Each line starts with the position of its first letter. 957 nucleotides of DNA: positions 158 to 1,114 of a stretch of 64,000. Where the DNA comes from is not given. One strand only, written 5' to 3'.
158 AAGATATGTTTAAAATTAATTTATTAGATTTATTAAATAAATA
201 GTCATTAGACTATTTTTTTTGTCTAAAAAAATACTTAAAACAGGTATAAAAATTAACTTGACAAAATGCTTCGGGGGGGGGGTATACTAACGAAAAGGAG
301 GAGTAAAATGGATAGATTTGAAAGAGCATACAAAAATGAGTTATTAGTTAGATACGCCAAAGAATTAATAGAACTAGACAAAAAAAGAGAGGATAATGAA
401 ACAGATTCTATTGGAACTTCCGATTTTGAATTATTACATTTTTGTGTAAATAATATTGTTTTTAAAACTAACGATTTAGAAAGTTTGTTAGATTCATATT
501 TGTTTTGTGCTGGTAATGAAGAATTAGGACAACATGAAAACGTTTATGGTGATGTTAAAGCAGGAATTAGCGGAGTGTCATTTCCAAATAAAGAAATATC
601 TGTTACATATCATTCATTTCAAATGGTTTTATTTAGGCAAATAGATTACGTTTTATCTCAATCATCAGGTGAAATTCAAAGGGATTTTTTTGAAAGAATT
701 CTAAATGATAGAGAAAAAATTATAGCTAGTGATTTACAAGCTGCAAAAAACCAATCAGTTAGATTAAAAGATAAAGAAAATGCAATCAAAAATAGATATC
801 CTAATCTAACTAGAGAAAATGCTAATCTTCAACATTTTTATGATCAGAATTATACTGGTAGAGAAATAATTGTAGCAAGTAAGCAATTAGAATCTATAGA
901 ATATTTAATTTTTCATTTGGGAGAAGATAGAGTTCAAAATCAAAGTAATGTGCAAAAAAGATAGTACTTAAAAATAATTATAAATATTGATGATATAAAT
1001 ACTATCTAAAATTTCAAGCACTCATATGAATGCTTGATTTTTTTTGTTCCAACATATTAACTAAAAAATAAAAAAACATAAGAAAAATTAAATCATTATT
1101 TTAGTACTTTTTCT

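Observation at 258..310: G10 homopolymer inside the spacer of a strong promoter: candidate phase-variation switch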

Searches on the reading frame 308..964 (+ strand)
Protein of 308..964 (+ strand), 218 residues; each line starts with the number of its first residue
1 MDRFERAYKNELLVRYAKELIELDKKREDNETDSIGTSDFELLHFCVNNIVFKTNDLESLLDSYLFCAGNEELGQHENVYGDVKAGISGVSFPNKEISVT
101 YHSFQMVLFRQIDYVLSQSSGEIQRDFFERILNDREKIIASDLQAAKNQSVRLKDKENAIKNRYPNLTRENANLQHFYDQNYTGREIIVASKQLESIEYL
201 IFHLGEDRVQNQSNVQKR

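Call 7: search_protein_families(library=pfam, proteins=[window:308-961:+], max_evalue=0.01)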
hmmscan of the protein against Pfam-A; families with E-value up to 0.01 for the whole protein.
window:308-961:+ (218 aa): 0 families

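Call 8: find_homologous_proteins(query=window:308-961:+)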
Query window:308-961:+ (218 aa): 11 proteins with E <= 0.001 among 166 candidates.
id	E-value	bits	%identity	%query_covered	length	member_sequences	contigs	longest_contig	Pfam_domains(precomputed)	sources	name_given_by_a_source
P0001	3.3e-128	443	95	100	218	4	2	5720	-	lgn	-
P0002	7.0e-126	436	94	100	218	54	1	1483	-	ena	-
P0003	9.9e-88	311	99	67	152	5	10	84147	-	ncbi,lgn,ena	-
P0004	1.8e-74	268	99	59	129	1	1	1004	-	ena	-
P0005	2.8e-51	192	49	98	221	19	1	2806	-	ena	-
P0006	1.5e-42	164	54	76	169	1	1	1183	-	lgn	-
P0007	2.9e-41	160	46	98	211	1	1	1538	-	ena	-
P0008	3.2e-41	159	46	98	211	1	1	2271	-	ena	-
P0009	1.9e-40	157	46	98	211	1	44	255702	-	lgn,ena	-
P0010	2.6e-40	157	45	98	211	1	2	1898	-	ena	-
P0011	1.3e-39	154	45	98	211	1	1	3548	-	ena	-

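Call 9: find_encoding_contigs(protein=P0003, flank=3000, max_places=8)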
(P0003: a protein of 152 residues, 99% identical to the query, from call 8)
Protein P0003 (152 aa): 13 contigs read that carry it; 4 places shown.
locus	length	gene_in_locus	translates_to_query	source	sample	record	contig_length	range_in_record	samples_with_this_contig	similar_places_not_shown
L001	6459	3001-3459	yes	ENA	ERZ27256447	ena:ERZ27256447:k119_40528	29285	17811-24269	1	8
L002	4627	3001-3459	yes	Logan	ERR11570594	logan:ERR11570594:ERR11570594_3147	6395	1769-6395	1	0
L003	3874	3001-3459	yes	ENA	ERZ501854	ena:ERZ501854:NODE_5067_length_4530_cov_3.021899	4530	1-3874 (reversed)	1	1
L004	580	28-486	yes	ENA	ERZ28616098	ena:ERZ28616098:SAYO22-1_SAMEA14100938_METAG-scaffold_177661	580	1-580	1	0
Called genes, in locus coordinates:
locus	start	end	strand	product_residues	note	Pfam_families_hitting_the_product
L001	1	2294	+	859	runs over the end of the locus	PF02739:5_3_exonuc_N, PF01367:5_3_exonuc, PF22619:DNA_polI_exo1, PF00476:DNA_pol_A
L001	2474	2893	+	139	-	-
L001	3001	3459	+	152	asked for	-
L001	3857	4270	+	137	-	PF01957:NfeD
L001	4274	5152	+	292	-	PF01145:Band_7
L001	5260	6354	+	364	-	-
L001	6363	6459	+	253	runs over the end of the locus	-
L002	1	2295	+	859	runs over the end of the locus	PF02739:5_3_exonuc_N, PF01367:5_3_exonuc, PF22619:DNA_polI_exo1, PF00476:DNA_pol_A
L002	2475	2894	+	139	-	-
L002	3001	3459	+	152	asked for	-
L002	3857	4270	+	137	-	PF01957:NfeD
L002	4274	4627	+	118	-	?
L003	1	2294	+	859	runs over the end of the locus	PF02739:5_3_exonuc_N, PF01367:5_3_exonuc, PF22619:DNA_polI_exo1, PF00476:DNA_pol_A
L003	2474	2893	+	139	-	-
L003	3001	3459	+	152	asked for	-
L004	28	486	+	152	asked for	-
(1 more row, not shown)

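Call 10: find_encoding_contigs(protein=P0001, flank=3000, max_places=6)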
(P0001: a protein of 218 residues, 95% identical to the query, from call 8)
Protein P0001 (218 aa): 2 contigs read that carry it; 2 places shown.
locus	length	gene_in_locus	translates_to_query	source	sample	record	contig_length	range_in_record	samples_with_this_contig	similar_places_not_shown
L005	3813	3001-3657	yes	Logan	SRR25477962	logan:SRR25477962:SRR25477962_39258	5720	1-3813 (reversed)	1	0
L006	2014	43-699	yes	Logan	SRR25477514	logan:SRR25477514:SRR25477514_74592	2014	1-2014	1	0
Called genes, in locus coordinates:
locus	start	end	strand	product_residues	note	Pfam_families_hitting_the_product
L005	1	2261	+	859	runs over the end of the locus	PF02739:5_3_exonuc_N, PF01367:5_3_exonuc, PF22619:DNA_polI_exo1, PF00476:DNA_pol_A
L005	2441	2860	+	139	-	-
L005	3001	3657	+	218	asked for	-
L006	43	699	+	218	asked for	-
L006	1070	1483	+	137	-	PF01957:NfeD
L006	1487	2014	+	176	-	?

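Call 11: find_encoding_contigs(protein=P0009, flank=3000, max_places=8)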
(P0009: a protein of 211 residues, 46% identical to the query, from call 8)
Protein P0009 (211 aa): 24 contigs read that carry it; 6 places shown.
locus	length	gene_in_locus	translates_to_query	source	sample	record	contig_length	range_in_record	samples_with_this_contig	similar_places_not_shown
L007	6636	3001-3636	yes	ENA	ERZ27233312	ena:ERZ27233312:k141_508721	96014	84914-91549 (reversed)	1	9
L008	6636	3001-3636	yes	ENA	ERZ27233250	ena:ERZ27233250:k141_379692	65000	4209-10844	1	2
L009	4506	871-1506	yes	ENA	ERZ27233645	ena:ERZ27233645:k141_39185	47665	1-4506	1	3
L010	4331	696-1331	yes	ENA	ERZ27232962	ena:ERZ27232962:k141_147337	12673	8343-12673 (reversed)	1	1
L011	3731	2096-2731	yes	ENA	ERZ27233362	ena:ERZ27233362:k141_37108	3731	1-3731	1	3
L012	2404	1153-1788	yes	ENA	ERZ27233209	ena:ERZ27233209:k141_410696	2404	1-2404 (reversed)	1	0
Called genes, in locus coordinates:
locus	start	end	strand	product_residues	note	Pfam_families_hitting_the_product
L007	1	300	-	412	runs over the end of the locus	PF01702:TGT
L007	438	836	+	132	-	-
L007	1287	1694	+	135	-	PF12844:HTH_19, PF01381:HTH_3, PF07022:Phage_CI_repr, PF13443:HTH_26, PF13560:HTH_31 (weak)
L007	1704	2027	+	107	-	-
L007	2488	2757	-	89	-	-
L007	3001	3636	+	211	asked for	-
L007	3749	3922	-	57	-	-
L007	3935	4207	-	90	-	PF01797:Y1_Tnp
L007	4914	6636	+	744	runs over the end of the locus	PF02901:PFL-like, PF01228:Gly_radical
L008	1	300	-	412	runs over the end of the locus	PF01702:TGT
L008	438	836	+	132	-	-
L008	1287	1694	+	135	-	PF12844:HTH_19, PF01381:HTH_3, PF07022:Phage_CI_repr, PF13443:HTH_26, PF13560:HTH_31 (weak)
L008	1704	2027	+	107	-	-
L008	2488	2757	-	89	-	-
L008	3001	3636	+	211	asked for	-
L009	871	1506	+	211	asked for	-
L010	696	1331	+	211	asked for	-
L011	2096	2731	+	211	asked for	-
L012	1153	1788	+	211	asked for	-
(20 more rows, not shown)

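Call 16: find_related_loci(query=A2, collection=genome_contigs, flank=3000)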
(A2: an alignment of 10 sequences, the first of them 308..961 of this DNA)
Query A2 (218 aa) in genome_contigs; peptide patterns used: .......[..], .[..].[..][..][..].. (x = any residue, [..] = any of these).
311 stretches matched a pattern, but none encodes a relative of the query by tblastn (E <= 1e-3).
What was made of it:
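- Tried and rejected: The first genome_contigs scan, with the protein alignment, found nothing (call 16).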

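Call 22: search_protein_families(library=phrogs, proteins=[window:308-961:+, P0009, P0005], max_evalue=0.1)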
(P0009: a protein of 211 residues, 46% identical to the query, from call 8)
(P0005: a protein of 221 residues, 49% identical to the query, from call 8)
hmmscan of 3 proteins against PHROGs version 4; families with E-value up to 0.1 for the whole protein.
window:308-961:+ (218 aa): 0 families

P0009 (211 aa): 1 family
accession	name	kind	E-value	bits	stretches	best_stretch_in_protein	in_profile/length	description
phrog_5333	-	unknown function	0.087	14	0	147-170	10-33/64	-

P0005 (221 aa): 0 families

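Call 23: search_protein_families(library=padloc, proteins=[window:308-961:+, P0009, P0005], max_evalue=0.1)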
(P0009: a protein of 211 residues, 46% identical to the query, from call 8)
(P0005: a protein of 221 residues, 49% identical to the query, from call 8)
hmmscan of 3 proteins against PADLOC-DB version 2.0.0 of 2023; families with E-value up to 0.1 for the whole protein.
window:308-961:+ (218 aa): 1 family
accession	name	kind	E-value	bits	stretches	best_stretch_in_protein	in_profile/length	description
PDLC04018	PD-Lambda-5_B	-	0.0014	16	1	136-198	215-277/291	-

P0009 (211 aa): 0 families

P0005 (221 aa): 0 families

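Call 25: find_encoding_contigs(protein=P0002, flank=3000, max_places=10)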
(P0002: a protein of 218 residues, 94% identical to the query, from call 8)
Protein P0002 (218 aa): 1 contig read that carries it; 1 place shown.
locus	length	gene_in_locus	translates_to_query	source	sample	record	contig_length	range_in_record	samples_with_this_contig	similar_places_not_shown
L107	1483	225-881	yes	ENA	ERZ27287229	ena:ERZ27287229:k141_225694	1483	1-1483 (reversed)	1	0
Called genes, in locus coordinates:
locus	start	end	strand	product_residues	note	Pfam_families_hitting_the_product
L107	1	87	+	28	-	?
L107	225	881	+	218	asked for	-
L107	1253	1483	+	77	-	?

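Call 26: find_encoding_contigs(protein=P0004, flank=3000, max_places=10)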
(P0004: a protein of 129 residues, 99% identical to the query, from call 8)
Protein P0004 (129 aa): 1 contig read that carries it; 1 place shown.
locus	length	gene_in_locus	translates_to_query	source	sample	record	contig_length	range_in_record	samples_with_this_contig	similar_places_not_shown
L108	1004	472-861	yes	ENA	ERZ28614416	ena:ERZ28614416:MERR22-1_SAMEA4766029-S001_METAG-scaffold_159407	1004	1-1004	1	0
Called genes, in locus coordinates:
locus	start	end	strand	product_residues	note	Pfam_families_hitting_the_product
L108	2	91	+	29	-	?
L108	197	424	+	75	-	-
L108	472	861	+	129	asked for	-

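Call 27: find_encoding_contigs(protein=P0005, flank=3000, max_places=10)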
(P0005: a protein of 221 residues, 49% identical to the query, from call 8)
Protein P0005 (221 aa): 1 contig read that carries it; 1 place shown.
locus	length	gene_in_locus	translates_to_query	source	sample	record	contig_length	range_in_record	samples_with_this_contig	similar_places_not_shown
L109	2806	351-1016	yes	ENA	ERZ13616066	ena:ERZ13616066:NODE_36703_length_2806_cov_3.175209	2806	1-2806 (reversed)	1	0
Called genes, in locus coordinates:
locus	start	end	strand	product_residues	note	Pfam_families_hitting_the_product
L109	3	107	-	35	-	?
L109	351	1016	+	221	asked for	-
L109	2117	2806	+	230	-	?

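Call 28: find_encoding_contigs(protein=P0006, flank=3000, max_places=10)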
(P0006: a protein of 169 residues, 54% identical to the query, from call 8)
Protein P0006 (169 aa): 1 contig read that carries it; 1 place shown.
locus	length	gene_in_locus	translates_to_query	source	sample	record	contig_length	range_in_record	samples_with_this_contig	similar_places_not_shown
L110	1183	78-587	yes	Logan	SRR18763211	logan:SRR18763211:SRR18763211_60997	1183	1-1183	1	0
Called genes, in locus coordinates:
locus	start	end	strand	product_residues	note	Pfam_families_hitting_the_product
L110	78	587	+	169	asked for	-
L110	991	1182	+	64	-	?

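Call 31: search_protein_representatives(alignment_id=A2)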
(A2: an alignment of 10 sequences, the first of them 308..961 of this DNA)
Query: 10 sequences, 221 profile positions. Proteins with E-value up to 0.001 (for the whole library): 10; up to 1e-10: 10; up to 1e-30: 4. The best 10 are listed.
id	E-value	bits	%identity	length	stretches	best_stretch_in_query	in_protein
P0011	6.7e-114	395.3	-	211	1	1-218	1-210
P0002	8.7e-114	394.9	-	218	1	1-221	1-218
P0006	1.9e-76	272.8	-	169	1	50-218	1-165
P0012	4.3e-48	180.1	-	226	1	1-212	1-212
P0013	3.4e-22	95.4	-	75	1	1-56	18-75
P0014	1.8e-21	93.1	-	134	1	5-132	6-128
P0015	6.7e-20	87.9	-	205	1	16-211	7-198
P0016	2.9e-19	85.8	-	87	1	133-215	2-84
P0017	1.8e-16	76.7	-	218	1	17-207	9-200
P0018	1.4e-11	60.7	-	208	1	25-206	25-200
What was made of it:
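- The family is tiny, with 10 representatives among 1.84 billion proteins (call 31).
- Tried and rejected: An exhaustive profile search of 1.84 billion representative proteins found only 10 family members (call 31).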

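Call 34: list_cluster_members(proteins=[window:308-961:+, P0003, P0002, P0009])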
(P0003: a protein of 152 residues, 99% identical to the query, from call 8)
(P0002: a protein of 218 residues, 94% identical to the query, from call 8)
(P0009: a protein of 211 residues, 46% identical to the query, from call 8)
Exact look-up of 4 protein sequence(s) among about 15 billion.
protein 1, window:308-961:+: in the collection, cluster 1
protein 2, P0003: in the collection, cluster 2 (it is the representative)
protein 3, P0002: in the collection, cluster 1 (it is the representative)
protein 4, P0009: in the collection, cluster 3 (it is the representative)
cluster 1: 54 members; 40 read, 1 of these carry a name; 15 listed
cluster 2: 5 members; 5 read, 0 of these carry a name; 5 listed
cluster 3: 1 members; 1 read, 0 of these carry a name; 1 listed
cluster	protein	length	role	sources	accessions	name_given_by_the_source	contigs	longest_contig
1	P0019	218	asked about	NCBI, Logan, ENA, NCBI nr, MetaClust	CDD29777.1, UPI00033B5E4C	unknown [Clostridium sp. CAG:433] | status=active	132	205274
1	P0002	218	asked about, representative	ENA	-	-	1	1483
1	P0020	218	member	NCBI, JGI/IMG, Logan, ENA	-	-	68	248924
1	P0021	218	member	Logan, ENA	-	-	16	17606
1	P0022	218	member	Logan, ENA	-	-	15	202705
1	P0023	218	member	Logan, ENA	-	-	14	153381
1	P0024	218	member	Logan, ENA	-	-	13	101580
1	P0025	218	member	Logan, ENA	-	-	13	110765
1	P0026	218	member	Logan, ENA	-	-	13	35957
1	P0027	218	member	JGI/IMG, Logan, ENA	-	-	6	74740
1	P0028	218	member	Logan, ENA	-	-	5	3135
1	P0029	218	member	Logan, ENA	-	-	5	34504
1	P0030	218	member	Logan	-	-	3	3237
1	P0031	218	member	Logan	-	-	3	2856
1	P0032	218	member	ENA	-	-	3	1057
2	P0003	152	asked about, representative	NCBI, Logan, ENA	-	-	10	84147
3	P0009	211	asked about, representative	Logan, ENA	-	-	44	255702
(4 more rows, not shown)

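Call 36: find_encoding_contigs(protein=window:308-964:+, flank=400, max_places=10)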
Protein window:308-964:+ (218 aa): 22 contigs read that carry it; 4 places shown.
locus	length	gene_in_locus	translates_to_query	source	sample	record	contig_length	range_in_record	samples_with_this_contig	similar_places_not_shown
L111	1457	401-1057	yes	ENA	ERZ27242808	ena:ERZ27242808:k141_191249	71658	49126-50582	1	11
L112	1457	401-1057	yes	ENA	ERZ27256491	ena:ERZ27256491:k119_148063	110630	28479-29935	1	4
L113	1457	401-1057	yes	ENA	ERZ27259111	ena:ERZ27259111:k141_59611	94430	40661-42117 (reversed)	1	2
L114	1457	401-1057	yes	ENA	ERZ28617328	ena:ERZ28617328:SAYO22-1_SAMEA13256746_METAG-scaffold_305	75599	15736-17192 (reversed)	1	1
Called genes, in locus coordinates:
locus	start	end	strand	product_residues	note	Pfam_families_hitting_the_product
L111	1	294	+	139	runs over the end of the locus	-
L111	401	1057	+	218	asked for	-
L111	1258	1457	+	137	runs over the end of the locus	PF01957:NfeD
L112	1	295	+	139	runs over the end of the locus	-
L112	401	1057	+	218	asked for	-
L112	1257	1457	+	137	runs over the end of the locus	PF01957:NfeD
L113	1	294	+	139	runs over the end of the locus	-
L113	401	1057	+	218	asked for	-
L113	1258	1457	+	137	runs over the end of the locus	PF01957:NfeD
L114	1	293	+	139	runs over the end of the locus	-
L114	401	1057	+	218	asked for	-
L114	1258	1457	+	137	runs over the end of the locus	PF01957:NfeD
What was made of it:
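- Long contigs of 70-110 kb carry G9, G10 and G11 (call 36).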

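Call 38: predict_structure(alignment_id=A2)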
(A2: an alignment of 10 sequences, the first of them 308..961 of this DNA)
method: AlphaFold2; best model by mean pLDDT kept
length: 218 residues; sequences in the alignment: 10
mean_pLDDT: 62.8   pTM: 0.60
mean pLDDT of the five models: 62.8, 46.5, 46.4, 45.0, 44.8
residues with pLDDT >= 90: 23; 70-90: 62; 50-70: 57; < 50: 76
segments of 3 or more residues with pLDDT < 50: 1-12, 15-46, 77-95, 210-218
pLDDT, mean of each block of 10 residues (from residue 1): 40 46 43 36 48 72 82 55 31 51 77 88 90 92 78 61 62 55 67 92 72 42
secondary structure, 60 per line:
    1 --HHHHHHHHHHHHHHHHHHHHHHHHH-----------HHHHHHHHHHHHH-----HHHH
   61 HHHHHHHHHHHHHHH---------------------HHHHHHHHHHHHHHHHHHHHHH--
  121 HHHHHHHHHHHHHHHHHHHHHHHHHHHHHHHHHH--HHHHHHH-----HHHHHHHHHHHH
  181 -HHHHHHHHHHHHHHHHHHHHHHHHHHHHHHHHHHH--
elements in order: H3-27 H39-51 H57-75 H97-118 H121-154 H157-163 H169-180 H182-216

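Call 42: fold_search(model_id=the predicted structure, library=pdb)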
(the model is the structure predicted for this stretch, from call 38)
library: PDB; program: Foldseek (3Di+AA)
matches with E <= 10: 125; with E <= 0.001: 0
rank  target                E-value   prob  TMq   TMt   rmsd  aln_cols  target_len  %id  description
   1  6h2e_P                5.1e-01  0.44  0.28  0.25  29.7       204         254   13  Structure of the soluble AhlC of the tripartite alpha-pore forming toxin, AHL, from Aeromonas hydrophila. (released 2019-07-10)
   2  5m4y_A                5.3e-01  0.23  0.22  0.25  13.7       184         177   13  Crystal structure of the Sec3/Sso2 complex at 2.20 angstrom resolution (released 2017-02-08)
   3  6s37_A                7.1e-01  0.20  0.17  0.24  11.6       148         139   12  Ligand binding domain of the P. putida receptor PcaY_PP in complex with salicylic acid (released 2020-10-21)
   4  6r1j_D                8.7e-01  0.30  0.26  0.23  29.3       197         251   14  Structure of the soluble AhlC triple head mutant of the tripartite alpha-pore forming toxin, AHL, from Aeromonas hydro (released 2019-07-10)
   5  8e0m_J                9.5e-01  0.23  0.25  0.30  14.8       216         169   19  Homotrimeric variant of tcTRP9, BGL15 (released 2023-04-12)
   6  6s3b_B                9.5e-01  0.15  0.17  0.23  11.6       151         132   13  Ligand binding domain of the P. putida receptor PcaY_PP in complex with benzoate (released 2020-10-21)
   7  6r1j_J                1.0e+00  0.14  0.21  0.18  31.6       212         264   13  Structure of the soluble AhlC triple head mutant of the tripartite alpha-pore forming toxin, AHL, from Aeromonas hydro (released 2019-07-10)
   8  6ek8                  1.3e+00  0.30  0.30  0.26  29.6       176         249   13  YaxB from Yersinia enterocolitica (released 2018-05-16)
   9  6h2e_Q                1.3e+00  0.09  0.16  0.14  30.6       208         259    9  Structure of the soluble AhlC of the tripartite alpha-pore forming toxin, AHL, from Aeromonas hydrophila. (released 2019-07-10)
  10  9m9w_A                1.4e+00  0.08  0.16  0.15  19.0       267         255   10  The structure of THIK1-R92S (released 2026-03-18)
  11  8w6f_A                1.7e+00  0.23  0.25  0.33  12.7       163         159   18  Apo structure of HBC binder (released 2024-11-27)
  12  6nc6_A                1.9e+00  0.08  0.16  0.09  14.1       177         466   10  Lipid II flippase MurJ, inward closed conformation (released 2019-04-17)
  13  8fbk                  2.2e+00  0.20  0.32  0.32  15.0       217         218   16  Improving the secretion of designed protein assemblies through negative design of cryptic transmembrane domains (released 2023-03-22)
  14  7x0t_A                2.4e+00  0.06  0.19  0.08  30.8       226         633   12  Cryo-EM structure of human ABCD1 E630Q in the presence of C26:0-CoA and ATP (released 2023-03-22)
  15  8t4j_B                2.6e+00  0.04  0.16  0.09  22.1       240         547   12  Transporter associated with antigen processing (TAP) bound to the 14-mer peptide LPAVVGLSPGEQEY (released 2024-06-19)
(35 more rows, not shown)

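Call 43: search_solved_structures(query=A3, max_evalue=1)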
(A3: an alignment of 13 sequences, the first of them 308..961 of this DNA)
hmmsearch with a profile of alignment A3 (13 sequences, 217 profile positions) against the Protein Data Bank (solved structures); distinct sequences matched with E-value up to 1: 5.
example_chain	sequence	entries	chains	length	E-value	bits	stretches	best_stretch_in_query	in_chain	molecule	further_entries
9ghc_V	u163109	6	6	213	0.017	18.1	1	154-205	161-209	Far1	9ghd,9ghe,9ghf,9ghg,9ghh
4e4b_A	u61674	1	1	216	0.017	18.1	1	154-205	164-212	Far1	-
4adn_A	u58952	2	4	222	0.019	18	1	154-205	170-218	FAR1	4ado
2mzw_B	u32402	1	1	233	0.02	17.9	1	154-205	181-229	Far1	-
5woe_A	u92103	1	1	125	0.3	14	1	57-132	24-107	Sorting nexin-25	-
